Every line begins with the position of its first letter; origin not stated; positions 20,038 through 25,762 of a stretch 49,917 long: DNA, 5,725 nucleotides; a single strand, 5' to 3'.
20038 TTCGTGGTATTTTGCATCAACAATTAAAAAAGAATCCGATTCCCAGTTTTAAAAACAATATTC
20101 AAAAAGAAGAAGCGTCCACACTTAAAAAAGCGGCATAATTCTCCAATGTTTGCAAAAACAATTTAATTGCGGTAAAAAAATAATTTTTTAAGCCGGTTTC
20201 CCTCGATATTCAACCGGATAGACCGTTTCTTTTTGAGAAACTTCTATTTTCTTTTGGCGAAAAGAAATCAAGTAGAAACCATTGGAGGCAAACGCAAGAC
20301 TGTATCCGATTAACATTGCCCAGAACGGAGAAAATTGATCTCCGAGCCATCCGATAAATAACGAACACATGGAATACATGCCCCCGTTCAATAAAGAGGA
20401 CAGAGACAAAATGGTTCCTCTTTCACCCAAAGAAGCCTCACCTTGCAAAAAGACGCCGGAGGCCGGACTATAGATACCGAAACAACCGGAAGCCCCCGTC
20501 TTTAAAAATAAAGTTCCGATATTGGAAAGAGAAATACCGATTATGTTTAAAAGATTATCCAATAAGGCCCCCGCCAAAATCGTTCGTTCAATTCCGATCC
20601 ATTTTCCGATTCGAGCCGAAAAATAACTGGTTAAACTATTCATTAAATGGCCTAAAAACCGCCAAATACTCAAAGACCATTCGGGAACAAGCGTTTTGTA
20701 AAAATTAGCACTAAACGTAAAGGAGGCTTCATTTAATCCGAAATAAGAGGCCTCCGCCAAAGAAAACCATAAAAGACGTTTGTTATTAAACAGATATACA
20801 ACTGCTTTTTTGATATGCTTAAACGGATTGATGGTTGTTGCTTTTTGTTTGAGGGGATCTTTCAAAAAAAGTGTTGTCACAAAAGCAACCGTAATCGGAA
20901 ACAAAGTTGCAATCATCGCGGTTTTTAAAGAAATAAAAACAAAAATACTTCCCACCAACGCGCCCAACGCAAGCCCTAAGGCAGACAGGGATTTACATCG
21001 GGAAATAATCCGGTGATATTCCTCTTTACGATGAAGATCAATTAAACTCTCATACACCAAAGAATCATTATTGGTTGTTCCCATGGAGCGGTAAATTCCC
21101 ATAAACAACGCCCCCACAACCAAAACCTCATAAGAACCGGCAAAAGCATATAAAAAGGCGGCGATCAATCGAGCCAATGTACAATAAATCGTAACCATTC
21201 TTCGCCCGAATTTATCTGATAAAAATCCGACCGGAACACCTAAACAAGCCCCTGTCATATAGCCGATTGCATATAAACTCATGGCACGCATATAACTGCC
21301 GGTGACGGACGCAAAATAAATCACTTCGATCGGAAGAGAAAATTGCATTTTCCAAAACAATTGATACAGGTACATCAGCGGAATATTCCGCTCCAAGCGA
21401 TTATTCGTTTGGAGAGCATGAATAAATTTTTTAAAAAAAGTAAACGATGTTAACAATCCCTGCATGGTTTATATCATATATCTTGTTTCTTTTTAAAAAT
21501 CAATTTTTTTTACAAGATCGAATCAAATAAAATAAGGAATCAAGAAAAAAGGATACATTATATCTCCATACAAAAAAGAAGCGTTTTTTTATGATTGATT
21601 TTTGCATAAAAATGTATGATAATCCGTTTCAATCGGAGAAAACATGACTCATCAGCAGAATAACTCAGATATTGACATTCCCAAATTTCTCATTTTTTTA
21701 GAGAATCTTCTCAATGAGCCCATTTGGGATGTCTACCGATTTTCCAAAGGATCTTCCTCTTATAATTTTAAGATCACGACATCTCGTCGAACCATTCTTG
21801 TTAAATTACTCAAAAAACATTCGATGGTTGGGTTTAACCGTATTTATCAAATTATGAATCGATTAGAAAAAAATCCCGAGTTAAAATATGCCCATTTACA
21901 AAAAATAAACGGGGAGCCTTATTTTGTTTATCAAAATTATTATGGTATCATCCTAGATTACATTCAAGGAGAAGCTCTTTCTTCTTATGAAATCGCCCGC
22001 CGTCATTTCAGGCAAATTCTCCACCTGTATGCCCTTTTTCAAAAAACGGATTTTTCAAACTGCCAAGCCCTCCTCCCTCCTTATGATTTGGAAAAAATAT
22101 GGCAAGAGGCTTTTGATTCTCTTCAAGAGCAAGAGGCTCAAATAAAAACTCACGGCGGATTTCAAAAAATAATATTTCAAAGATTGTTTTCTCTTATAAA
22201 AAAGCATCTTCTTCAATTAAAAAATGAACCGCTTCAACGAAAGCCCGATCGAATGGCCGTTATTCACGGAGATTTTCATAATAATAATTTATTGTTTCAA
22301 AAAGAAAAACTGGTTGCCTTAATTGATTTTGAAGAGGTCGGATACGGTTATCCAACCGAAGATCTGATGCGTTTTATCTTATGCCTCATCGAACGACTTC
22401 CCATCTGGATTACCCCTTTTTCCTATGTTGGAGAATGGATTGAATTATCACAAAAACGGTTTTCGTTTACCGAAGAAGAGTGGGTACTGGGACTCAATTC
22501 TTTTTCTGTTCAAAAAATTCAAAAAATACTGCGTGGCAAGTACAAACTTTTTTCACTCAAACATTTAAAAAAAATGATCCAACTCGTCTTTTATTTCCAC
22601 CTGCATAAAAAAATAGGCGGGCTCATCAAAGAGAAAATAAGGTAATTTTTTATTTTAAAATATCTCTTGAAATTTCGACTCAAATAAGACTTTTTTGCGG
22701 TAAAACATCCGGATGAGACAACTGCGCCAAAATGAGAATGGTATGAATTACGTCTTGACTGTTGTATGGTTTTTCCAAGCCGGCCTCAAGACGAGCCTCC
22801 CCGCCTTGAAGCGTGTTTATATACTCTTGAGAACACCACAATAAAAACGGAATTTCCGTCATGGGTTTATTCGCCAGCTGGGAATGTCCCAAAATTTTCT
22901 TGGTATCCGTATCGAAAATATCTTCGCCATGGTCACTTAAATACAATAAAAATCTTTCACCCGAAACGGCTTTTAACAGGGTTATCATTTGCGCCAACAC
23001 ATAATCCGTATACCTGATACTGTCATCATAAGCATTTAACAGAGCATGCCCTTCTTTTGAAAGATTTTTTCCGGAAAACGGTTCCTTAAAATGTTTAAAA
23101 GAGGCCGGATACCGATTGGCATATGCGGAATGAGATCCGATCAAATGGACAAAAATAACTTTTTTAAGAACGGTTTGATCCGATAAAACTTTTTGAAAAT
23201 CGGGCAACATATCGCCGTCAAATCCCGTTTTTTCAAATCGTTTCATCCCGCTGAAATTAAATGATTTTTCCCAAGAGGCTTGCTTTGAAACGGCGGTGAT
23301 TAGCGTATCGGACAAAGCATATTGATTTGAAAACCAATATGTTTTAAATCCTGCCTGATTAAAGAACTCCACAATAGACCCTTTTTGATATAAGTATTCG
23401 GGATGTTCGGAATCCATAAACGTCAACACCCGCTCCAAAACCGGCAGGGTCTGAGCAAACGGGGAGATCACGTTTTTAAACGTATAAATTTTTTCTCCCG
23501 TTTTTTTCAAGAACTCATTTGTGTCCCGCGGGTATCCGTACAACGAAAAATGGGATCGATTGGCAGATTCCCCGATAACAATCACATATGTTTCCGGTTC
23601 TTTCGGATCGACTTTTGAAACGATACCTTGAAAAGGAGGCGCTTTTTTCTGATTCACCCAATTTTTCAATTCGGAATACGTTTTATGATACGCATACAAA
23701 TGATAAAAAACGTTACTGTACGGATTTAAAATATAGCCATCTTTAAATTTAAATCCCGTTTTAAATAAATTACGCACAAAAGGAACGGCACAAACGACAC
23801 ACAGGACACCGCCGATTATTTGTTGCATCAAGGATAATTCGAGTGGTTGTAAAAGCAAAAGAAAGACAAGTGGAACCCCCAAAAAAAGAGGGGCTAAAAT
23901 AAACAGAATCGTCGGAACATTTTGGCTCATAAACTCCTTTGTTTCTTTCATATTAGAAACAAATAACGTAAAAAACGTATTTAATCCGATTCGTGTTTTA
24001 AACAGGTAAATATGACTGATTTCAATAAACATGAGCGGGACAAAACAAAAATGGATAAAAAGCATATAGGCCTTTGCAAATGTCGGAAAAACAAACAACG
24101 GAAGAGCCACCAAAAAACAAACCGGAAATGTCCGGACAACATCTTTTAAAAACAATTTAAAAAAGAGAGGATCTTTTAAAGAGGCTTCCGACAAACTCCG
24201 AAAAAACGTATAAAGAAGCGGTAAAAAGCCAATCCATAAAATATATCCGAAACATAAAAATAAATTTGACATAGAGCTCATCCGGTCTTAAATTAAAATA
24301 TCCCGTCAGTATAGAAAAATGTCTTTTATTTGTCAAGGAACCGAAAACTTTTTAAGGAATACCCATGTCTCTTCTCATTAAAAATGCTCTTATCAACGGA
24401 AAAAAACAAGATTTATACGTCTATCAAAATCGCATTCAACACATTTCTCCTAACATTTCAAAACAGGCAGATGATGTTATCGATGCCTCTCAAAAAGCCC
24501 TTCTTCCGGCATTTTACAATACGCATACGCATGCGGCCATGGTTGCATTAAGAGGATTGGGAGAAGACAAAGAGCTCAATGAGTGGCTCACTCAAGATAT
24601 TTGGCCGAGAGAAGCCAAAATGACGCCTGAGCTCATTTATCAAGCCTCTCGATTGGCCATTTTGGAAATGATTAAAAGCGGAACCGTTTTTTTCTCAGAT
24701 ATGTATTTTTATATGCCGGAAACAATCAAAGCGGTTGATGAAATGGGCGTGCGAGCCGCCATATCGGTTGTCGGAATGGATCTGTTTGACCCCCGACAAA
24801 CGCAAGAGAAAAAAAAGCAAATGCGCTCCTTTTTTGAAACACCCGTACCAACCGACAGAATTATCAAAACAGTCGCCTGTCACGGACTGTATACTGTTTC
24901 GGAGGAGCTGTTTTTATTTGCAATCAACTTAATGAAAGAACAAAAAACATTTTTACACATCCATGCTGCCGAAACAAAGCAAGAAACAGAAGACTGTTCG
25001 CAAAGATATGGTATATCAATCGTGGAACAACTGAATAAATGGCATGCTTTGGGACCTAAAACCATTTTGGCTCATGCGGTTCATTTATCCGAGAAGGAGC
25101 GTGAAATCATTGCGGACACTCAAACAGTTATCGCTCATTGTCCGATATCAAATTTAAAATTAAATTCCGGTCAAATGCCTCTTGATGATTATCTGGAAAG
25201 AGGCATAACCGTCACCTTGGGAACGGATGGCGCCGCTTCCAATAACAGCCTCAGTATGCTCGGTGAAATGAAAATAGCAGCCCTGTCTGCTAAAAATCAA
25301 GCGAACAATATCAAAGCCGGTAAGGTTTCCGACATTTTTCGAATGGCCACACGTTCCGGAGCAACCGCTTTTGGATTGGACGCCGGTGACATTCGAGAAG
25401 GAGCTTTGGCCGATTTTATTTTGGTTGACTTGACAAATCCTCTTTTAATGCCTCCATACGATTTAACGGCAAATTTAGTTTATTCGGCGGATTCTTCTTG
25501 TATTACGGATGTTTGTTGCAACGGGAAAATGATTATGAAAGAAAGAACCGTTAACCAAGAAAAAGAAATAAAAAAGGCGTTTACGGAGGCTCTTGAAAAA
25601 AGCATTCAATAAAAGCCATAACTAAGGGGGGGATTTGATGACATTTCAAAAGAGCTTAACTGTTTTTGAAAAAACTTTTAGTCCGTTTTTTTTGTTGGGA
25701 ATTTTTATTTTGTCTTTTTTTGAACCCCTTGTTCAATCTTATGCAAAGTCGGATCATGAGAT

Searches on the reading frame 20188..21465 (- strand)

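Call 25: search_protein_families(library=pfam, proteins=[window:20188-21465:-], max_evalue=0.001)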
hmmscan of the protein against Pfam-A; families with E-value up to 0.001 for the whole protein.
window:20188-21465:- (425 aa): 1 family
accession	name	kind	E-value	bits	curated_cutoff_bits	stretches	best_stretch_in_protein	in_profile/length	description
PF07690.21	MFS_1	-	5.3e-19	68.8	33.4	1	61-361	37-340/347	Major Facilitator Superfamily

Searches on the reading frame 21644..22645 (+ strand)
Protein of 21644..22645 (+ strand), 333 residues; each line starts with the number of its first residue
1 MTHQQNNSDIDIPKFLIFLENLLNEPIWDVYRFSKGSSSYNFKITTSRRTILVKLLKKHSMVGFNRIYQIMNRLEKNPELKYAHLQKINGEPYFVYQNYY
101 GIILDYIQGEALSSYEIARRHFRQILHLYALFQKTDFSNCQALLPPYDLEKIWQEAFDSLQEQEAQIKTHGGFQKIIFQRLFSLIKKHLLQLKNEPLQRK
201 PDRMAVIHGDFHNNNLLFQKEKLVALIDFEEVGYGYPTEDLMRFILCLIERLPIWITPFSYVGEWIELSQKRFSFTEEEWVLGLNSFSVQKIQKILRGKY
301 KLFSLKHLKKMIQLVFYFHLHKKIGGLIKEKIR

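Call 25: search_protein_families(library=pfam, proteins=[window:21644-22645:+], max_evalue=0.001)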
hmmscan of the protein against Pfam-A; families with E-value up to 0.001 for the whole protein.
window:21644-22645:+ (333 aa): 5 families
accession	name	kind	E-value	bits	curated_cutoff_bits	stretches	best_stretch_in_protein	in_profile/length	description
PF01636.29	APH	-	2.4e-17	63.9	23.2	1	32-245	4-210/239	Phosphotransferase enzyme family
PF02958.26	EcKL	-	1.9e-09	37.7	22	1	152-250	170-266/294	Ecdysteroid kinase-like family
PF01633.27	Choline_kinase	-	6.9e-06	26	29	1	69-245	37-204/300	Choline/ethanolamine kinase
PF07914.17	DUF1679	-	8.4e-05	22.1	24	1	206-248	270-317/414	Uncharacterized oxidoreductase dhs-27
PF19974.5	TCAD9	-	0.00096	18.9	40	0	204-240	297-333/429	Ternary complex associated domain 9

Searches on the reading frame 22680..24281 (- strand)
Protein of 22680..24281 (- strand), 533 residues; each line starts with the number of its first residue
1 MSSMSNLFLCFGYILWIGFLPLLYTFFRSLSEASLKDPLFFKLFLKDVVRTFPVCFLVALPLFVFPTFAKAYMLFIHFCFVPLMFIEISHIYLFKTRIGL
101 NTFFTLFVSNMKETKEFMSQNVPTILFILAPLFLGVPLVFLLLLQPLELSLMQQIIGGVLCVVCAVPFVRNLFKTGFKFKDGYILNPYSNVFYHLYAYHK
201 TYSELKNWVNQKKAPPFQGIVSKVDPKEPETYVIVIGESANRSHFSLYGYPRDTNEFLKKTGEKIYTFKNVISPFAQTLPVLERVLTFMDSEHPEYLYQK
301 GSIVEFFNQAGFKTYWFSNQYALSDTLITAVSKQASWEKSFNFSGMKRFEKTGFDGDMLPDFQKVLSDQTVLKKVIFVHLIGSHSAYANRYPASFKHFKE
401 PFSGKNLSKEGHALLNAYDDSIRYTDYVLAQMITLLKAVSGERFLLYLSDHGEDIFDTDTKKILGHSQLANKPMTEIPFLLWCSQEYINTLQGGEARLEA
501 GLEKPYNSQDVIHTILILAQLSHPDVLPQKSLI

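Call 16: find_encoding_contigs(protein=window:22680-24281:-, flank=10000, max_places=1)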
Protein window:22680-24281:- (533 aa): no gene with exactly this product is on record in the collection.

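Call 25: search_protein_families(library=pfam, proteins=[window:22680-24281:-], max_evalue=0.001)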
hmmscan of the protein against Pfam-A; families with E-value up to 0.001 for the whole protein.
window:22680-24281:- (533 aa): 1 family
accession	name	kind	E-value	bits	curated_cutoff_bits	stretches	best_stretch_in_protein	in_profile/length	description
PF00884.28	Sulfatase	-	3.4e-43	148.5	25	1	231-520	2-300/301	Sulfatase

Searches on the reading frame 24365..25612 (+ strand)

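Call 25: search_protein_families(library=pfam, proteins=[window:24365-25612:+], max_evalue=0.001)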
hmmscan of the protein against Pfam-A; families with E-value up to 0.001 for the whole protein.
window:24365-25612:+ (415 aa): 3 families
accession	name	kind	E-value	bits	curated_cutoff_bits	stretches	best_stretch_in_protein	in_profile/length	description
PF01979.26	Amidohydro_1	-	4.1e-68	230.6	25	1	46-389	2-344/345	Amidohydrolase family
PF07969.17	Amidohydro_3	-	5.5e-13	49.7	29.7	1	178-367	259-456/472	Amidohydrolase family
PF00962.28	A_deaminase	-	0.00058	19.5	27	0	247-306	230-292/330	Adenosine deaminase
